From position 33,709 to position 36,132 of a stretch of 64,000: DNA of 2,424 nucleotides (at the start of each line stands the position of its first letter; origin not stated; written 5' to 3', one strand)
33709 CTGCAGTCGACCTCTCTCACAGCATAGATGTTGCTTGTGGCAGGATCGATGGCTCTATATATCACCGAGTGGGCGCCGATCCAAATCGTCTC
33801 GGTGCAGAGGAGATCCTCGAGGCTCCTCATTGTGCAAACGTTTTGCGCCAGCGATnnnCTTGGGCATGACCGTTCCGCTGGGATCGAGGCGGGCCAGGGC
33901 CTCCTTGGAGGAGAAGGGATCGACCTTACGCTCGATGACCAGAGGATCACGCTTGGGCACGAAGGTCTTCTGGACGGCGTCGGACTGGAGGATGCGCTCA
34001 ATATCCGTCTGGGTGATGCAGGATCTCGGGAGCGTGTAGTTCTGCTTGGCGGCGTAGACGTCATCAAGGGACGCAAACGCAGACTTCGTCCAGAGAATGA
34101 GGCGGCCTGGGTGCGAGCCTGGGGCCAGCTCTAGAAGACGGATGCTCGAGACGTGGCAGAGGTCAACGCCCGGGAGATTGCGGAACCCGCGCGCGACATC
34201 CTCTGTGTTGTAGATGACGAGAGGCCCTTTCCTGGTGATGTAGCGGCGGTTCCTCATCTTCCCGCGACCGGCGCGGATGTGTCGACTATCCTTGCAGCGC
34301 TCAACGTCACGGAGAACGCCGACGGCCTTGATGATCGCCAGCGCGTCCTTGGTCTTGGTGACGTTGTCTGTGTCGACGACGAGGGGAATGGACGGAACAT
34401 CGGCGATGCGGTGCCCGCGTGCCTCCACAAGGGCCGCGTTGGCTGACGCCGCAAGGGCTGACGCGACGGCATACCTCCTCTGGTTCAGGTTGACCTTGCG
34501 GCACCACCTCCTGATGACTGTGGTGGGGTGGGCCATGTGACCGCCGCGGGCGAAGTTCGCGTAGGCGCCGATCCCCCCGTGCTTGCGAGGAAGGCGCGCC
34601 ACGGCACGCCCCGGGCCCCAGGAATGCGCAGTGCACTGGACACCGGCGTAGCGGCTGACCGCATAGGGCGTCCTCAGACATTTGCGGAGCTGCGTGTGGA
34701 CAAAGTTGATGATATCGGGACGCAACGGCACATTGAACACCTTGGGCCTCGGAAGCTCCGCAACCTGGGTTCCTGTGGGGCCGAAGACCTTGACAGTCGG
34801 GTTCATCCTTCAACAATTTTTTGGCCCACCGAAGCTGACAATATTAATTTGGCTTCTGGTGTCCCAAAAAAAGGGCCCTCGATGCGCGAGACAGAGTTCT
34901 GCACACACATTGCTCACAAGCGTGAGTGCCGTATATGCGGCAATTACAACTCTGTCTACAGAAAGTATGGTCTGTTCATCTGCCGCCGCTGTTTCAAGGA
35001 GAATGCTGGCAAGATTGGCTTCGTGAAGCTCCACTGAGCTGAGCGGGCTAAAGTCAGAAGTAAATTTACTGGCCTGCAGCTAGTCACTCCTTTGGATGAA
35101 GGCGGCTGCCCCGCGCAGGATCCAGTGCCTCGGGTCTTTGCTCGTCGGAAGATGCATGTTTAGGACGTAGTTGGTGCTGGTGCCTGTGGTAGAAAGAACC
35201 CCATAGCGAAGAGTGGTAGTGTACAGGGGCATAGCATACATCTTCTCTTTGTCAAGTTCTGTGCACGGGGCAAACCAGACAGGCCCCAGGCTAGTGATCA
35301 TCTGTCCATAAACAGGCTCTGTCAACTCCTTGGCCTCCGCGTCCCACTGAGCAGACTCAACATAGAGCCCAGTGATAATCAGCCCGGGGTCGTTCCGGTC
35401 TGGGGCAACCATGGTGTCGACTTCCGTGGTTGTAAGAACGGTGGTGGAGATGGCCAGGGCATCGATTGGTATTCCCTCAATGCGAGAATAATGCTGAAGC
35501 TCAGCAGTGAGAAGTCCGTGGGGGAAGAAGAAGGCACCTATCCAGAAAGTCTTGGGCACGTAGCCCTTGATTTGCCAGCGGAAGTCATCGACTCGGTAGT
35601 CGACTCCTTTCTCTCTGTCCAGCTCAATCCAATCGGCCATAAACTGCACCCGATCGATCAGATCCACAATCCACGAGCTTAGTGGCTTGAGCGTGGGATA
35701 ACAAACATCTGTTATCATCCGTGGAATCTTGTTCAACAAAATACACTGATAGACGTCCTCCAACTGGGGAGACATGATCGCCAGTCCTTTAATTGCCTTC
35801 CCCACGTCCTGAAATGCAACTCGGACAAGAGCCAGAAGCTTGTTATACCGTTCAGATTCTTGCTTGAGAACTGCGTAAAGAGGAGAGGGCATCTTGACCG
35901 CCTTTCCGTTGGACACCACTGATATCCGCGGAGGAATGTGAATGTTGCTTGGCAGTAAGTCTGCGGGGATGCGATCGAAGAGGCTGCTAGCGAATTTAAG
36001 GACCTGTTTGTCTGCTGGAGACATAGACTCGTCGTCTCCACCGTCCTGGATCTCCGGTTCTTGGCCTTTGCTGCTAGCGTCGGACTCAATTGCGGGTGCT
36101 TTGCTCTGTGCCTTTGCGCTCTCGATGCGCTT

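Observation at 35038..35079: Perfect palindromic poly(A) element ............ shared by convergent RPS29 and dynein heavy chain genes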

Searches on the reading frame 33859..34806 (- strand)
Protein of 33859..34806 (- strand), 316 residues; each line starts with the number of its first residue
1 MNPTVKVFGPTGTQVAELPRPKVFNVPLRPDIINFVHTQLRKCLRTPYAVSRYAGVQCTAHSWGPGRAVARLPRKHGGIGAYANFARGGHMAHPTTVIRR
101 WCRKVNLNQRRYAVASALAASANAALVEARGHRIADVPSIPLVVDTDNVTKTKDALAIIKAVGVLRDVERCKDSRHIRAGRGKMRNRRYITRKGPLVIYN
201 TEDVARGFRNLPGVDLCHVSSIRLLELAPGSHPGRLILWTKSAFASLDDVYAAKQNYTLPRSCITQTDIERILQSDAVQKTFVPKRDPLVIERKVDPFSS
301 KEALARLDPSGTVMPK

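Call 17: find_homologous_proteins(query=window:33859-34806:-, max_evalue=1e-60)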
Query window:33859-34806:- (316 aa): 2470 proteins with E <= 1e-60 among 8000 candidates; the best 120 are listed.
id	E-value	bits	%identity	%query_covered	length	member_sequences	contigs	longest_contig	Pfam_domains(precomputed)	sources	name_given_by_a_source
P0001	3.5e-210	715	99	100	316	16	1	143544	PF14374.12,PF00573.28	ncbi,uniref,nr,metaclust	ncbi:LSU ribosomal protein L4/L1 family protein [Giardia duodenalis]|uniref:Large ribosomal subunit 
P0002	9.8e-153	526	76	98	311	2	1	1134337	PF14374.12,PF00573.28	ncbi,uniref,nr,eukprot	ncbi:Ribosomal protein L4 [Giardia muris]|uniref:Large ribosomal subunit protein uL4 n=1 Tax=Giardia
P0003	3.3e-125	436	63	98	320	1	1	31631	PF14374.12,PF00573.28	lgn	-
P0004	2.1e-120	420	68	88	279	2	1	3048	PF14374.12,PF00573.28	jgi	-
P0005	7.0e-105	369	53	100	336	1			PF14374.12,PF00573.28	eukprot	eukprot:gnl/Dysnectes_brevis/296_a329_6783.p2 GENE.gnl/Dysnectes_brevis/296_a329_6783~~gnl/Dysnectes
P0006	1.3e-102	361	54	97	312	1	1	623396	PF14374.12,PF00573.28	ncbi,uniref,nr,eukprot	ncbi:Ribosomal protein L4 [Spironucleus salmonicida]|uniref:Large ribosomal subunit protein uL4 n=1 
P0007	1.8e-94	335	52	93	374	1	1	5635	PF14374.12,PF00573.28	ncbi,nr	ncbi:hypothetical protein HZS_1628 [Henneguya salminicola]|nr:hypothetical protein HZS_1628 [Hennegu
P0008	5.7e-94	333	50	98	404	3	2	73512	PF14374.12,PF00573.28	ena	-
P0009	2.8e-93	331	53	92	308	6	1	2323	PF00573.28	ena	-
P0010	3.8e-93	330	50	97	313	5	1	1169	PF14374.12,PF00573.28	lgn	-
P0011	3.2e-92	327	50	99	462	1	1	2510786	PF14374.12,PF00573.28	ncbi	ncbi:hypothetical protein WA158_001423 [Blastocystis sp. Blastoise]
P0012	4.9e-92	327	51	97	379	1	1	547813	PF14374.12,PF00573.28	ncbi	ncbi:unnamed protein product [Pylaiella littoralis]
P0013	8.0e-92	326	51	97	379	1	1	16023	PF14374.12,PF00573.28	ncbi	ncbi:unnamed protein product [Ectocarpus sp. 12 AP-2014]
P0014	1.6e-91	325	52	97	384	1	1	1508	PF14374.12,PF00573.28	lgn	-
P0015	1.9e-91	325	52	95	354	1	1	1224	PF14374.12,PF00573.28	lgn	-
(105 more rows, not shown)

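Call 18: find_encoding_contigs(protein=P0001, flank=4000, max_places=10)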
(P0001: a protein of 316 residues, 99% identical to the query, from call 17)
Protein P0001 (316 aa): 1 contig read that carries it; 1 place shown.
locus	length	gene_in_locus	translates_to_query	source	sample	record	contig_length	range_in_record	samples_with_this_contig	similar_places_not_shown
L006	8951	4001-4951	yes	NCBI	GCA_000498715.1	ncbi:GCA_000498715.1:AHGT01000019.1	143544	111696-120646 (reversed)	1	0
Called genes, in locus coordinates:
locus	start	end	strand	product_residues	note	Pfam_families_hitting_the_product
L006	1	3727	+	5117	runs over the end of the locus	PF08393:DHC_N2, PF12774:AAA_6, PF12775:AAA_7, PF17857:AAA_lid_1, PF22597:DYN_lid, PF12780:AAA_8, PF12777:MT, PF12781:AAA_9, +6 more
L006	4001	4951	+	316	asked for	PF00573:Ribosomal_L4, PF14374:Ribos_L4_asso_C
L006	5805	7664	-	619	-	-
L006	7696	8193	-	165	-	-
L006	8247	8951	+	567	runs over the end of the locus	PF00566:RabGAP-TBC (faint)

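Call 19: find_encoding_contigs(protein=P0002, flank=6000, max_places=4)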
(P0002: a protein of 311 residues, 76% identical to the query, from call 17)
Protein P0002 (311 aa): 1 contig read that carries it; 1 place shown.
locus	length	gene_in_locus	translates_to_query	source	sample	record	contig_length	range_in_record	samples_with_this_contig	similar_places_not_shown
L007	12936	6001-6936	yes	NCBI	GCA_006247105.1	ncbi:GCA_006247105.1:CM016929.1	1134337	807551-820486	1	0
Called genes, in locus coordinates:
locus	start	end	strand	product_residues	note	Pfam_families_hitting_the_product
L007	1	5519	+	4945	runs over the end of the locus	PF08393:DHC_N2, PF12774:AAA_6, PF12775:AAA_7, PF17857:AAA_lid_1, PF22597:DYN_lid, PF12780:AAA_8, PF12777:MT, PF12781:AAA_9, +5 more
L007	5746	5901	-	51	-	PF00253:Ribosomal_S14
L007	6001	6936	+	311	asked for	PF00573:Ribosomal_L4, PF14374:Ribos_L4_asso_C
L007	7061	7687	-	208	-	-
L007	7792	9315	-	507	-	-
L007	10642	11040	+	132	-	PF10180:WKF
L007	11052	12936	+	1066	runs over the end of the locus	-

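Call 22: list_cluster_members(proteins=[P0001])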
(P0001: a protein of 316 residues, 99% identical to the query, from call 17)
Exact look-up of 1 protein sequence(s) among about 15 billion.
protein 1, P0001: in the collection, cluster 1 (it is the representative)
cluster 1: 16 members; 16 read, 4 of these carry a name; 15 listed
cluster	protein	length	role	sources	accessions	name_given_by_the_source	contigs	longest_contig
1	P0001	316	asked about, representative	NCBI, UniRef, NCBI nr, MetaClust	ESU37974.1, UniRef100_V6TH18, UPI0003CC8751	LSU ribosomal protein L4/L1 family protein [Giardia duodenalis] | Large ribosomal subunit protein uL4 n=1 Tax=Giardia intestinalis TaxID=5741 ... | LSU ribosomal protein L4/L1 family protein [Giardia intestinalis]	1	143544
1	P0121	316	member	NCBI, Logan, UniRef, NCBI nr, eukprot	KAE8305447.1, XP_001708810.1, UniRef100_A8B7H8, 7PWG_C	Ribosomal protein L4 [Giardia duodenalis] | Large ribosomal subunit protein uL4 n=1 Tax=Giardia intestinalis (strain ATCC 50803 / WB ... | Ribosomal protein L4 [Giardia intestinalis]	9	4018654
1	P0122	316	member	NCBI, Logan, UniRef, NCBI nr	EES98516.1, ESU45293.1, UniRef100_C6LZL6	LSU ribosomal protein L4/L1 family protein [Giardia duodenalis] | Large ribosomal subunit protein uL4 n=2 Tax=Giardia intestinalis TaxID=5741 ... | Ribosomal protein L4 [Giardia intestinalis ATCC 50581]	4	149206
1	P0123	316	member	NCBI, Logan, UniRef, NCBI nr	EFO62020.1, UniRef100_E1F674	Ribosomal protein L4 [Giardia lamblia P15] | Large ribosomal subunit protein uL4 n=1 Tax=Giardia intestinalis (strain P15) ...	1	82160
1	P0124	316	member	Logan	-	-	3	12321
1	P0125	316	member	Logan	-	-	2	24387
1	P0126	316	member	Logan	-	-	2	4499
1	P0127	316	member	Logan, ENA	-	-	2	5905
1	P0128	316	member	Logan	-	-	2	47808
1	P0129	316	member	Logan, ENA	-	-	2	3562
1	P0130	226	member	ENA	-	-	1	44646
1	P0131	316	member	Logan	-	-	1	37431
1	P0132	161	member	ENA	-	-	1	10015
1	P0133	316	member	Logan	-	-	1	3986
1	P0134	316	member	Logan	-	-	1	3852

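Call 24: find_encoding_contigs(protein=P0122, flank=3000, max_places=3)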
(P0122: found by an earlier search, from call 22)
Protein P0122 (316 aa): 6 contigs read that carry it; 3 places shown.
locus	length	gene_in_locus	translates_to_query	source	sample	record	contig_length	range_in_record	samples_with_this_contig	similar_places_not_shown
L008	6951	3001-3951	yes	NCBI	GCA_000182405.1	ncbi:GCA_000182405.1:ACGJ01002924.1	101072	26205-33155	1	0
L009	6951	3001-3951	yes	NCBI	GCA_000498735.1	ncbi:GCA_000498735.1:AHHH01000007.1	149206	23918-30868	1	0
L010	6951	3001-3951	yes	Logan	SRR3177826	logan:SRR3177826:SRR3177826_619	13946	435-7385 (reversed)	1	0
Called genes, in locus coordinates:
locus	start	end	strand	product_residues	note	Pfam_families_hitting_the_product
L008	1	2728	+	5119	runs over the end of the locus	PF08393:DHC_N2, PF12774:AAA_6, PF12775:AAA_7, PF17857:AAA_lid_1, PF22597:DYN_lid, PF12780:AAA_8, PF12777:MT, PF12781:AAA_9, +6 more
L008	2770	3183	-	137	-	PF00253:Ribosomal_S14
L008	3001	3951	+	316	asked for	PF00573:Ribosomal_L4, PF14374:Ribos_L4_asso_C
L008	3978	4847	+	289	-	PF00069:Pkinase, PF07714:PK_Tyr_Ser-Thr, PF14531:Kinase-like (weak)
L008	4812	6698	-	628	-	-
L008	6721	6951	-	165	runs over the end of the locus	-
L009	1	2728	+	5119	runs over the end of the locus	PF08393:DHC_N2, PF12774:AAA_6, PF12775:AAA_7, PF17857:AAA_lid_1, PF22597:DYN_lid, PF12780:AAA_8, PF12777:MT, PF12781:AAA_9, +6 more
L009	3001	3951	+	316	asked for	PF00573:Ribosomal_L4, PF14374:Ribos_L4_asso_C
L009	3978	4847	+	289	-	PF00069:Pkinase, PF07714:PK_Tyr_Ser-Thr, PF14531:Kinase-like (weak)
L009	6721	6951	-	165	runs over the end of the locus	-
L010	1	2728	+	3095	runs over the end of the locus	?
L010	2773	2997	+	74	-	-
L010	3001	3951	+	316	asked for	PF00573:Ribosomal_L4, PF14374:Ribos_L4_asso_C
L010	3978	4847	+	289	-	PF00069:Pkinase, PF07714:PK_Tyr_Ser-Thr, PF14531:Kinase-like (weak)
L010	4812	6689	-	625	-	-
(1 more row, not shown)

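Call 25: find_encoding_contigs(protein=P0123, flank=3000, max_places=3)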
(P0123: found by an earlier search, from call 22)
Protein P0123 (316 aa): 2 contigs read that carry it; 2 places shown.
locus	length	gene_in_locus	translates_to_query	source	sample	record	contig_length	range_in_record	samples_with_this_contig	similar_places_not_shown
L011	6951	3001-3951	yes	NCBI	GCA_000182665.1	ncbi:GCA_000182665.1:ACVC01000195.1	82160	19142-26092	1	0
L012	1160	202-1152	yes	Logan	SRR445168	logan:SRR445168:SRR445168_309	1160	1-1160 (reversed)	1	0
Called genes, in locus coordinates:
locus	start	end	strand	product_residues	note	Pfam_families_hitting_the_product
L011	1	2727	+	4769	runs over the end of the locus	PF08393:DHC_N2, PF12774:AAA_6, PF12775:AAA_7, PF17857:AAA_lid_1, PF22597:DYN_lid, PF12780:AAA_8, PF12777:MT, PF12781:AAA_9, +5 more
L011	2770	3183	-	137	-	PF00253:Ribosomal_S14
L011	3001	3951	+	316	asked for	PF00573:Ribosomal_L4, PF14374:Ribos_L4_asso_C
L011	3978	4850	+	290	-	PF00069:Pkinase, PF07714:PK_Tyr_Ser-Thr, PF14531:Kinase-like (weak)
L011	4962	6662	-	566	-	PF12796:Ank_2 (faint)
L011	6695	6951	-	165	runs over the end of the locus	-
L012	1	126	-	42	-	?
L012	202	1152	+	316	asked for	PF00573:Ribosomal_L4, PF14374:Ribos_L4_asso_C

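Call 37: find_encoding_contigs(protein=P0128, flank=2500, max_places=2)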
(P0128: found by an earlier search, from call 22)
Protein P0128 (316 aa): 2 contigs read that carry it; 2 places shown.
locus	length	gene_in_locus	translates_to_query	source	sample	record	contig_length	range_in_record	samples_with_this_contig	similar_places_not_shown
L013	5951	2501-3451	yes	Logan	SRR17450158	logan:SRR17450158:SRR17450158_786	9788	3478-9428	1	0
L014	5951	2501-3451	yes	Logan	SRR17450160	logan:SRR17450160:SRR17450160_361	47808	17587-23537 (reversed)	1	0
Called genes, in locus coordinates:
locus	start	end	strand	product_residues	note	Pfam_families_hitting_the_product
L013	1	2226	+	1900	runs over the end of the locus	?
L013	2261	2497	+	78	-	-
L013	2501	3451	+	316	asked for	PF00573:Ribosomal_L4, PF14374:Ribos_L4_asso_C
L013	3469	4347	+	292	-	PF00069:Pkinase, PF07714:PK_Tyr_Ser-Thr, PF14531:Kinase-like (weak)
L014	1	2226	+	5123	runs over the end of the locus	PF08393:DHC_N2, PF12774:AAA_6, PF12775:AAA_7, PF17857:AAA_lid_1, PF22597:DYN_lid, PF12780:AAA_8, PF12777:MT, PF12781:AAA_9, +6 more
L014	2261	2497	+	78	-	-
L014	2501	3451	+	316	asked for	PF00573:Ribosomal_L4, PF14374:Ribos_L4_asso_C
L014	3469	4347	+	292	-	PF00069:Pkinase, PF07714:PK_Tyr_Ser-Thr, PF14531:Kinase-like (weak)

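Call 38: find_encoding_contigs(protein=P0125, flank=2500, max_places=2)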
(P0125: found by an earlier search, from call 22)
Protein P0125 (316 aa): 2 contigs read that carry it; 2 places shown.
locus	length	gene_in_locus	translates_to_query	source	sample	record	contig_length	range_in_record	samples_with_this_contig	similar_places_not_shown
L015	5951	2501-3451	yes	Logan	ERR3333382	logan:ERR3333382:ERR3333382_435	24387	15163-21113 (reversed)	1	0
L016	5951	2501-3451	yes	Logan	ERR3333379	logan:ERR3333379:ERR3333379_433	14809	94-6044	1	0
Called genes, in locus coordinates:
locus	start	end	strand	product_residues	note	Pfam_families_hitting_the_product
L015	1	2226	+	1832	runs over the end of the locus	?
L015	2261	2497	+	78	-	-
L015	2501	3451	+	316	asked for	PF00573:Ribosomal_L4, PF14374:Ribos_L4_asso_C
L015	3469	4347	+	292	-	PF00069:Pkinase, PF07714:PK_Tyr_Ser-Thr, PF14531:Kinase-like (weak)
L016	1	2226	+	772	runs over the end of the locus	?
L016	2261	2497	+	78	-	-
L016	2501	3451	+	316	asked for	PF00573:Ribosomal_L4, PF14374:Ribos_L4_asso_C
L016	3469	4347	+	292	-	PF00069:Pkinase, PF07714:PK_Tyr_Ser-Thr, PF14531:Kinase-like (weak)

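Call 39: find_encoding_contigs(protein=P0124, flank=2500, max_places=2)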
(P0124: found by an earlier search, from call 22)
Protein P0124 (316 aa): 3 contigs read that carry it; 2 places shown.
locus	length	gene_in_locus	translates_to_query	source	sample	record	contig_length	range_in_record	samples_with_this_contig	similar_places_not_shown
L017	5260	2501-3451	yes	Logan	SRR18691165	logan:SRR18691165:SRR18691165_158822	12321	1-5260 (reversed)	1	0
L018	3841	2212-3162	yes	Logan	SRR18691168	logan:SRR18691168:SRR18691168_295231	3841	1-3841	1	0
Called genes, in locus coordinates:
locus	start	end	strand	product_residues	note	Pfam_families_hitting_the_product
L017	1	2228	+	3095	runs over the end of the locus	?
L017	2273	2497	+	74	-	-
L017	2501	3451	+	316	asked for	PF00573:Ribosomal_L4, PF14374:Ribos_L4_asso_C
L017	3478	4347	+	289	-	PF00069:Pkinase, PF07714:PK_Tyr_Ser-Thr, PF14531:Kinase-like (weak)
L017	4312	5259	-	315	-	?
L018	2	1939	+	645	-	?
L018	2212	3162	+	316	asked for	PF00573:Ribosomal_L4, PF14374:Ribos_L4_asso_C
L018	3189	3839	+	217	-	?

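Call 40: find_encoding_contigs(protein=P0127, flank=2500, max_places=2)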
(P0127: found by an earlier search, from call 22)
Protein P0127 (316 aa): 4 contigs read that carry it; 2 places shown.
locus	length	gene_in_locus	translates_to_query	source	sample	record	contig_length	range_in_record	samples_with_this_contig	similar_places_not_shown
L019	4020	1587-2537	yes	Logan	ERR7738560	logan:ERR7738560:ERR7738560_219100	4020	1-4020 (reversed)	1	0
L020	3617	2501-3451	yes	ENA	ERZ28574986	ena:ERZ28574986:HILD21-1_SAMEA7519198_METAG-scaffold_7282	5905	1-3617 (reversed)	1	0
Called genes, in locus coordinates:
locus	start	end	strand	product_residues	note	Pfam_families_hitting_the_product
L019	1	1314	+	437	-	?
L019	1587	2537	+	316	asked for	PF00573:Ribosomal_L4, PF14374:Ribos_L4_asso_C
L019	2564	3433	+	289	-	PF00069:Pkinase, PF07714:PK_Tyr_Ser-Thr, PF14531:Kinase-like (weak)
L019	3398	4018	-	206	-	?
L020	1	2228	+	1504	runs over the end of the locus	?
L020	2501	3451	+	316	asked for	PF00573:Ribosomal_L4, PF14374:Ribos_L4_asso_C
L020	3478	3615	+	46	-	?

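Call 70: find_encoding_contigs(protein=P0003, flank=5000, max_places=2)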
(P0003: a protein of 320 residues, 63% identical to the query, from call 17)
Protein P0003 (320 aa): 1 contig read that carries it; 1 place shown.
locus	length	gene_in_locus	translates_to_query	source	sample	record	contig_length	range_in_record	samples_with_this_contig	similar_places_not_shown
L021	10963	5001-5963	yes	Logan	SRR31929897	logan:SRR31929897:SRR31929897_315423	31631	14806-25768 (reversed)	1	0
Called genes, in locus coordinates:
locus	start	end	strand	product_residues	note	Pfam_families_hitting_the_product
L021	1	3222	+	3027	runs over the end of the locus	?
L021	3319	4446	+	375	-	-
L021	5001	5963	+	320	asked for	PF00573:Ribosomal_L4, PF14374:Ribos_L4_asso_C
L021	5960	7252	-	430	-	-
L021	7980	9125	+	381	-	PF14570:zf-RING_4 (weak)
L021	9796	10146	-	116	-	-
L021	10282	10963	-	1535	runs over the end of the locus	-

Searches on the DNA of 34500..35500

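Call 52: search_rna_families(source=window, start=34500, end=35500, threshold=evalue, max_evalue=1)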
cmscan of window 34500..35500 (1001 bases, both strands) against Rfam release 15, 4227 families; matches with E-value up to 1: 0.
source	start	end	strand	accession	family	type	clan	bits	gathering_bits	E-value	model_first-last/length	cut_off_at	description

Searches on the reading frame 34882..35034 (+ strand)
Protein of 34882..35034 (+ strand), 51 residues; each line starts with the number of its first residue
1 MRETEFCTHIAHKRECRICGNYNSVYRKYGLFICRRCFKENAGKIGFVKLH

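Call 12: find_encoding_contigs(protein=window:34882-35034:+, flank=3000, max_places=10)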
Protein window:34882-35034:+ (51 aa): 5 contigs read that carry it; 5 places shown.
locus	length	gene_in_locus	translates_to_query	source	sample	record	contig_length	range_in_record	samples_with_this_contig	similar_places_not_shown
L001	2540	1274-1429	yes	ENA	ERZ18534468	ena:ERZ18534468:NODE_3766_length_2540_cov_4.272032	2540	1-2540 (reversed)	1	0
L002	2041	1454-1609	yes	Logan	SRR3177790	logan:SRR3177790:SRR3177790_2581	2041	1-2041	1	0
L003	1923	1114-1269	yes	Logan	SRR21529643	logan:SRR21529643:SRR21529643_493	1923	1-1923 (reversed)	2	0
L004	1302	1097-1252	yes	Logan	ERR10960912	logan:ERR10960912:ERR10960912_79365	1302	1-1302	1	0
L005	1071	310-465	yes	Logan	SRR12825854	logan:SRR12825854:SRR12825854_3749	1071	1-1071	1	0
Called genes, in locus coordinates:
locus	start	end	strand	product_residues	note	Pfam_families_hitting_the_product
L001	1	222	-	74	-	?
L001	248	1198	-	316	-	PF00573:Ribosomal_L4, PF14374:Ribos_L4_asso_C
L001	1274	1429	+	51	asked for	PF00253:Ribosomal_S14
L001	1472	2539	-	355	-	?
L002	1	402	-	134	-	?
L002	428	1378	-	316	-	PF00573:Ribosomal_L4, PF14374:Ribos_L4_asso_C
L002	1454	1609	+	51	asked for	PF00253:Ribosomal_S14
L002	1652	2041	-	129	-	?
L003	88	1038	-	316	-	PF00573:Ribosomal_L4, PF14374:Ribos_L4_asso_C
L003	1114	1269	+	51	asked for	PF00253:Ribosomal_S14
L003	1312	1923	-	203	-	?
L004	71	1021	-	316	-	PF00573:Ribosomal_L4, PF14374:Ribos_L4_asso_C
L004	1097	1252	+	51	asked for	PF00253:Ribosomal_S14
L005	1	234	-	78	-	?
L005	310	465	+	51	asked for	PF00253:Ribosomal_S14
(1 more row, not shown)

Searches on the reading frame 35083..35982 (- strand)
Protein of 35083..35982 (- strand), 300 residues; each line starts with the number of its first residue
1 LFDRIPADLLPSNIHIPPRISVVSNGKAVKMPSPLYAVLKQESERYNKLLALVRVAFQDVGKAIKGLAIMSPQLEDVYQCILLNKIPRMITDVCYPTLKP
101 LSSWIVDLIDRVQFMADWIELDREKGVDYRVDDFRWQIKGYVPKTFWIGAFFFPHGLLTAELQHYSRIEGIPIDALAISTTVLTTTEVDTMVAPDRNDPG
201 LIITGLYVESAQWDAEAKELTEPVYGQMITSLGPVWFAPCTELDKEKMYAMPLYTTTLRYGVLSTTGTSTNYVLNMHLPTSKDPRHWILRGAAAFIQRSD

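Call 50: find_homologous_proteins(query=window:35083-35982:-, max_evalue=1e-80)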
Query window:35083-35982:-: 1089 candidates shared short words with the query, none scored E <= 1e-80.
